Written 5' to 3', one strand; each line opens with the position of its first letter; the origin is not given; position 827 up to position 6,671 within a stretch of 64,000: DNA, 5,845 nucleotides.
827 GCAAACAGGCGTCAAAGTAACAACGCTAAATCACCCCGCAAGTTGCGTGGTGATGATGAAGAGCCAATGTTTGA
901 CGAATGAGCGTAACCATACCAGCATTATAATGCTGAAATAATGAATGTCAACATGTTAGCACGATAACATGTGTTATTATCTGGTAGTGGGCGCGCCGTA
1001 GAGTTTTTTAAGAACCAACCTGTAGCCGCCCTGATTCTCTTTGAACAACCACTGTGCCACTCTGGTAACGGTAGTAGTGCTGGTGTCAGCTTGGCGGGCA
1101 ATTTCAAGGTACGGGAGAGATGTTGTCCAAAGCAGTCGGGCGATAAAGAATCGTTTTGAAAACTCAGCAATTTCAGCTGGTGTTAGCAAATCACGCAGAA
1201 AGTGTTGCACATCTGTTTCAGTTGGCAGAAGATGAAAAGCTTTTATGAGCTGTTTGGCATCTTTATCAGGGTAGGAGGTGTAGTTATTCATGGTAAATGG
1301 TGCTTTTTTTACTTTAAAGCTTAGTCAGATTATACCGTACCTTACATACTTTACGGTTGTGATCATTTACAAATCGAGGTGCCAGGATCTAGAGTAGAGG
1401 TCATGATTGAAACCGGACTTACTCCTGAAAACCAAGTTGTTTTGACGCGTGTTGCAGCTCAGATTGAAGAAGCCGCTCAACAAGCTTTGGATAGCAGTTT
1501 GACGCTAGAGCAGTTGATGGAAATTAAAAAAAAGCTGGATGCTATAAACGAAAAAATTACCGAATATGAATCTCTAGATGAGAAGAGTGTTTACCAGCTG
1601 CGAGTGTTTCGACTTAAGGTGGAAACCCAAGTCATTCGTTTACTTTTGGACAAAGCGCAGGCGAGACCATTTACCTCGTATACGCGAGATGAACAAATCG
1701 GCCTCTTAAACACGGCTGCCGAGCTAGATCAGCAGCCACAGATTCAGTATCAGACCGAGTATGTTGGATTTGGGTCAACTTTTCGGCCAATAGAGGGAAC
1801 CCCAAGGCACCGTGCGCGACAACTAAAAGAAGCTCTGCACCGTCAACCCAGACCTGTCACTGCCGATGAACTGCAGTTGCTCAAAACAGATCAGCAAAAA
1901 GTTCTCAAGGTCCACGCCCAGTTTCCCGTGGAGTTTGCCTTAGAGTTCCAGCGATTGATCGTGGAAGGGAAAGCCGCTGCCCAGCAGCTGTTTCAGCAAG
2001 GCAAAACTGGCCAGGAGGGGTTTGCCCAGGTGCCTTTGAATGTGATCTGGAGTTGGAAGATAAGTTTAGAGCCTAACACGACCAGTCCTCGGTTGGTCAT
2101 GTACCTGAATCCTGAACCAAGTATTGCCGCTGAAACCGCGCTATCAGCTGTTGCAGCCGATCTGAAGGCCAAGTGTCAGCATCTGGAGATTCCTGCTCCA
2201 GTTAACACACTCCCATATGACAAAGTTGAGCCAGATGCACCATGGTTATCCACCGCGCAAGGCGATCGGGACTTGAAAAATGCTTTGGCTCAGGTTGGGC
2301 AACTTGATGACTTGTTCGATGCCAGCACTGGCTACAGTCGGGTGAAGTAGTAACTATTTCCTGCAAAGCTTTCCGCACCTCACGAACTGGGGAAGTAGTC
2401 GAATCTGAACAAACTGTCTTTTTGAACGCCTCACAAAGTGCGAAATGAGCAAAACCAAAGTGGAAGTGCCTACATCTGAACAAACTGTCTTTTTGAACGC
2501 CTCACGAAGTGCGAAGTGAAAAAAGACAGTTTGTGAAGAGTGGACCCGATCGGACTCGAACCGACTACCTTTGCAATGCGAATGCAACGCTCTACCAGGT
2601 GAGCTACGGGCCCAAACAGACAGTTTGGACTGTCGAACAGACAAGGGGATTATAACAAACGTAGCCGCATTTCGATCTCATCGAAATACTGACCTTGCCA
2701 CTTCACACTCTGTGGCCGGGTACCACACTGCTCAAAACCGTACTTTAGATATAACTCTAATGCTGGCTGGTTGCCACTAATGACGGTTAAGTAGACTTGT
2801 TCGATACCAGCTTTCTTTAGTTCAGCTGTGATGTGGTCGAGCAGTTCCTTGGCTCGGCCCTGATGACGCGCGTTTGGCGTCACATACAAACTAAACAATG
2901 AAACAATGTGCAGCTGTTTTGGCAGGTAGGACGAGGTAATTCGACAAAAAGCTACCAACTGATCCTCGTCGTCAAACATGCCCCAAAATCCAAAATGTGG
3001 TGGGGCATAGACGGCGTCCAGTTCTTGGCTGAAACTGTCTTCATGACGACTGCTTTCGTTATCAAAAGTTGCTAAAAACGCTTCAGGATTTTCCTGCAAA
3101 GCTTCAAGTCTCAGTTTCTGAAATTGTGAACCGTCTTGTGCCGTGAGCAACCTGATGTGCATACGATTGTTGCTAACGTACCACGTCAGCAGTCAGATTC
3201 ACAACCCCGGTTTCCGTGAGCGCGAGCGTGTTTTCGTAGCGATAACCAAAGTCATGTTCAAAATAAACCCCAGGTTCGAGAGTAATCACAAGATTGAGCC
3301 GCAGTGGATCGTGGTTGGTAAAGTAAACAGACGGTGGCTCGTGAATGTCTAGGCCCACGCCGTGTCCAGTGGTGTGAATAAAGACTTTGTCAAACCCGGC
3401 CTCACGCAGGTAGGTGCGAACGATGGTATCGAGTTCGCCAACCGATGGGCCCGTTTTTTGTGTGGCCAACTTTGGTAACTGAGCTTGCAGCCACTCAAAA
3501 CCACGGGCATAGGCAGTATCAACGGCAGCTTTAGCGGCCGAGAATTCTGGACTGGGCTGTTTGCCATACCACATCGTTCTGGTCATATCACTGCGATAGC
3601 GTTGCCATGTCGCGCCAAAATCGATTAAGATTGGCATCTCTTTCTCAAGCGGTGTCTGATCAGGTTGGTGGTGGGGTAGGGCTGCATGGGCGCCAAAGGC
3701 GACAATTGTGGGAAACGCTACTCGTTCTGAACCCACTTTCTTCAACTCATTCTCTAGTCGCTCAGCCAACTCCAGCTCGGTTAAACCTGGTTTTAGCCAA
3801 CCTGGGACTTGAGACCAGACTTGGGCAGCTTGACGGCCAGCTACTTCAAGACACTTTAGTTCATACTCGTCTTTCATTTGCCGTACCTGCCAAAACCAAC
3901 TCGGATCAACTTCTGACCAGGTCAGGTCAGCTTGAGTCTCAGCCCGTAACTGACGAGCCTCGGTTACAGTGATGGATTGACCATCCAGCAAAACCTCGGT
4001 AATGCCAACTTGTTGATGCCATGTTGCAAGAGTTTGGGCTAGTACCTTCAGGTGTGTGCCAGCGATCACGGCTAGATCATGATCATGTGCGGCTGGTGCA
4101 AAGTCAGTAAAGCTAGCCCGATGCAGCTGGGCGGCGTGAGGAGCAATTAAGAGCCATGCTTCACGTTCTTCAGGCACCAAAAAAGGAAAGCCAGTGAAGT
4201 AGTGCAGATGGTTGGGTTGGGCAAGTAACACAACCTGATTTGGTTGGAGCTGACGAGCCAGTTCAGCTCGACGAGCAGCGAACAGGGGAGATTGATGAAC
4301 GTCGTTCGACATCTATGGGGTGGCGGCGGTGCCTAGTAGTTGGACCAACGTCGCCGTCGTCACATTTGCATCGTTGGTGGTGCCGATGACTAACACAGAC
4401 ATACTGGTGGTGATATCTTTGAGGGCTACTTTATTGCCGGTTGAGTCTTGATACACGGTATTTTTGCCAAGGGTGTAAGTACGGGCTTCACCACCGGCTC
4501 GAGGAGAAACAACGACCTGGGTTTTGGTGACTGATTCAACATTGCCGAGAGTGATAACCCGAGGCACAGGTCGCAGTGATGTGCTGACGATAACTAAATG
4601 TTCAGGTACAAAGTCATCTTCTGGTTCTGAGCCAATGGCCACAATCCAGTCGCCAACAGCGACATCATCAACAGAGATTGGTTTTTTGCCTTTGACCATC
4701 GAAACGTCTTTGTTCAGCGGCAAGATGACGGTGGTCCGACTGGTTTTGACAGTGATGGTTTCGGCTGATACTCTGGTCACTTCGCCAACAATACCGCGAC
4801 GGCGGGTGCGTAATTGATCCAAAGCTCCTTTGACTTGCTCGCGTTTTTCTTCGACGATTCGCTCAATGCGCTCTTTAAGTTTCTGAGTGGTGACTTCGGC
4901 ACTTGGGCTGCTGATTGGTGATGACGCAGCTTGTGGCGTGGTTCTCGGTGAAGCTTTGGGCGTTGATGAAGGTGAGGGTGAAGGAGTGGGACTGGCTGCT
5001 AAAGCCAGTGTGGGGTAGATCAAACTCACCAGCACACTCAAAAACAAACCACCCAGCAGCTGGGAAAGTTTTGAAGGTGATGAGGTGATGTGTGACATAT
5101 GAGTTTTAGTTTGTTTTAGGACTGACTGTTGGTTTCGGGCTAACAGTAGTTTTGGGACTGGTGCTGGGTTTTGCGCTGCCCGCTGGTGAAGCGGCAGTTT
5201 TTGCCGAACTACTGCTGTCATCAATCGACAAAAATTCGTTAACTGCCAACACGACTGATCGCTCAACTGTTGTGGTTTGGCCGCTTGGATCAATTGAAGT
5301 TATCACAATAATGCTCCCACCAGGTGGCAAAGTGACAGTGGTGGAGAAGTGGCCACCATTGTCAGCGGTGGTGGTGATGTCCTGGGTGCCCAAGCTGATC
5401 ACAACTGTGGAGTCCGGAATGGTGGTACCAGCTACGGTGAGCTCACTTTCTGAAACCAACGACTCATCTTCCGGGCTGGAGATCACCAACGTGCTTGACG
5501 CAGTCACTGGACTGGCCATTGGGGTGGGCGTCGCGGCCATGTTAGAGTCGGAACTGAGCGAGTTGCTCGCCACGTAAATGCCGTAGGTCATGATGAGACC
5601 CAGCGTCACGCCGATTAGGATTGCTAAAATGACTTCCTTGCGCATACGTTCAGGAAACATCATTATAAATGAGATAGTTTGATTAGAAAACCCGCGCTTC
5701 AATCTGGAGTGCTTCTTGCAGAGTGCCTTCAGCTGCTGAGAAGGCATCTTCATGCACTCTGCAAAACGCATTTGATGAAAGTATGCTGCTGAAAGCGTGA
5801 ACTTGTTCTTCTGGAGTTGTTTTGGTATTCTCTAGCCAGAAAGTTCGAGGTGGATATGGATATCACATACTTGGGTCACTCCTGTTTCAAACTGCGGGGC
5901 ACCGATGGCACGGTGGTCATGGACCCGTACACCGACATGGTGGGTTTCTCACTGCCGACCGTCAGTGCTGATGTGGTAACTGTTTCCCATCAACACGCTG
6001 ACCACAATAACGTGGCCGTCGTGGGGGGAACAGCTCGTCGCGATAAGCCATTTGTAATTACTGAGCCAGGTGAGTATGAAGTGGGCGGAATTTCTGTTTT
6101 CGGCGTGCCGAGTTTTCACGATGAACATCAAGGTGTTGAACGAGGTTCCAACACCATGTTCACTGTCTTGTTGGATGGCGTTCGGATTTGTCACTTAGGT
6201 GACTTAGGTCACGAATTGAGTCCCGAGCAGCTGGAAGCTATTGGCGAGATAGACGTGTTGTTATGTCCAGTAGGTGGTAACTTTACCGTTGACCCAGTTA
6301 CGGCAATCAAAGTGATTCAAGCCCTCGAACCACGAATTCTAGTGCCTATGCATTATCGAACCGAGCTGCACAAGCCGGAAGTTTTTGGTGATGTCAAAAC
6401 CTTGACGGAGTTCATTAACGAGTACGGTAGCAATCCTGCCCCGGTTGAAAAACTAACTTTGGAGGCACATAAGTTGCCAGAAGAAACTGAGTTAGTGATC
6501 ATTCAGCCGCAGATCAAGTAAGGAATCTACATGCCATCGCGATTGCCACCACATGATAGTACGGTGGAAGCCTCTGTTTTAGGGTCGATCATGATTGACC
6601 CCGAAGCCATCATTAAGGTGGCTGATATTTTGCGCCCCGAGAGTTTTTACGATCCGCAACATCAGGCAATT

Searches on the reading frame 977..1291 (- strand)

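Call 93: search_protein_families(library=pfam, proteins=[window:977-1291:-], max_evalue=0.001)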
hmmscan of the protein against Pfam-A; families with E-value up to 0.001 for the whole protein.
window:977-1291:- (104 aa): 1 family
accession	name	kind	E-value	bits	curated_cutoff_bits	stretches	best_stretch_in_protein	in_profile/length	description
PF01371.25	Trp_repressor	-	4.9e-15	55.8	27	1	13-97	4-87/88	Trp repressor protein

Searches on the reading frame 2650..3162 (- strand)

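Call 63: search_protein_families(library=pfam, proteins=[window:2650-3162:-], max_evalue=0.0001)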
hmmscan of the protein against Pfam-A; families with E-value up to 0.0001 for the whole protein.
window:2650-3162:- (170 aa): 5 families
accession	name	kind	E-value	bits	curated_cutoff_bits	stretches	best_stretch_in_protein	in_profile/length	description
PF00583.31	Acetyltransf_1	-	5.2e-16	59.4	20.7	1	39-143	16-116/116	Acetyltransferase (GNAT) family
PF13508.13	Acetyltransf_7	-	1.1e-11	45.4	27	1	59-145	5-84/84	Acetyltransferase (GNAT) domain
PF13673.13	Acetyltransf_10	-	5e-10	39.9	23.6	1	42-152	20-115/128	Acetyltransferase (GNAT) domain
PF13420.13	Acetyltransf_4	-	7.6e-09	36.2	24.3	1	3-163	1-154/155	Acetyltransferase (GNAT) domain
PF08445.16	FR47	-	5.9e-07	29.8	22.1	1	86-146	21-80/86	FR47-like protein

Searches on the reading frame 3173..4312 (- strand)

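Call 63: search_protein_families(library=pfam, proteins=[window:3173-4312:-], max_evalue=0.0001)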
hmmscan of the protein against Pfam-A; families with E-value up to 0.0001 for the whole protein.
window:3173-4312:- (379 aa): 1 family
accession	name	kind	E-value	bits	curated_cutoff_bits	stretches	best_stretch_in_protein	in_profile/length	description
PF00557.29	Peptidase_M24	-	7.6e-52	176.5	23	1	154-367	2-208/208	Metallopeptidase family M24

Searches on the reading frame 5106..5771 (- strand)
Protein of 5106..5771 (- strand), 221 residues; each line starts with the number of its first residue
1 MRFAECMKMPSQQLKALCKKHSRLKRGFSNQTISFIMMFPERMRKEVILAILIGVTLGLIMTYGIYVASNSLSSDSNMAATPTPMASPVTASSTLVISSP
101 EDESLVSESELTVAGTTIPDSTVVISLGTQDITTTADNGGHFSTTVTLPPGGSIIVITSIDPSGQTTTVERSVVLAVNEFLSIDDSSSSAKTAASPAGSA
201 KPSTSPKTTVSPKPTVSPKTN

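Call 63: search_protein_families(library=pfam, proteins=[window:5106-5771:-], max_evalue=0.0001)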
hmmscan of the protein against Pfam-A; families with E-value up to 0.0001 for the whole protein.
window:5106-5771:- (221 aa): 2 families
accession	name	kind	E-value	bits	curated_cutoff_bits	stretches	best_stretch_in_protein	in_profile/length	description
PF09136.16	Glucodextran_B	-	1e-07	32.2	27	1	94-176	2-82/83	Glucodextranase, domain B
PF17936.7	Big_6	-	1.9e-05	25.3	27.6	1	104-167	8-74/83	Bacterial Ig domain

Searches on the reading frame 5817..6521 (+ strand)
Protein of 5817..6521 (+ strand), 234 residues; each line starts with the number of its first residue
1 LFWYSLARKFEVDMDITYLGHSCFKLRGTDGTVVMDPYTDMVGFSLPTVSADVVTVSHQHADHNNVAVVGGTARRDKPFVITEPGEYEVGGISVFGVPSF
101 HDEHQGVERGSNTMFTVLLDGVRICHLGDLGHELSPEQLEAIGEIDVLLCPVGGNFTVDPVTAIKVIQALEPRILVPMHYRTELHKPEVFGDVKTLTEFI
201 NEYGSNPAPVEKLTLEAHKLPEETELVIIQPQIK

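Call 63: search_protein_families(library=pfam, proteins=[window:5817-6521:+], max_evalue=0.0001)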
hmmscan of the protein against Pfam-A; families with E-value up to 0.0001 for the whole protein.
window:5817-6521:+ (234 aa): 2 families
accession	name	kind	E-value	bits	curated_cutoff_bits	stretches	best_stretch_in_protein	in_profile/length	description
PF13483.12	Lactamase_B_3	-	2.9e-53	180.6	24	1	16-179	2-160/160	Beta-lactamase superfamily domain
PF12706.13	Lactamase_B_2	-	3.8e-12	46.7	27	1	83-180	92-200/200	Beta-lactamase superfamily domain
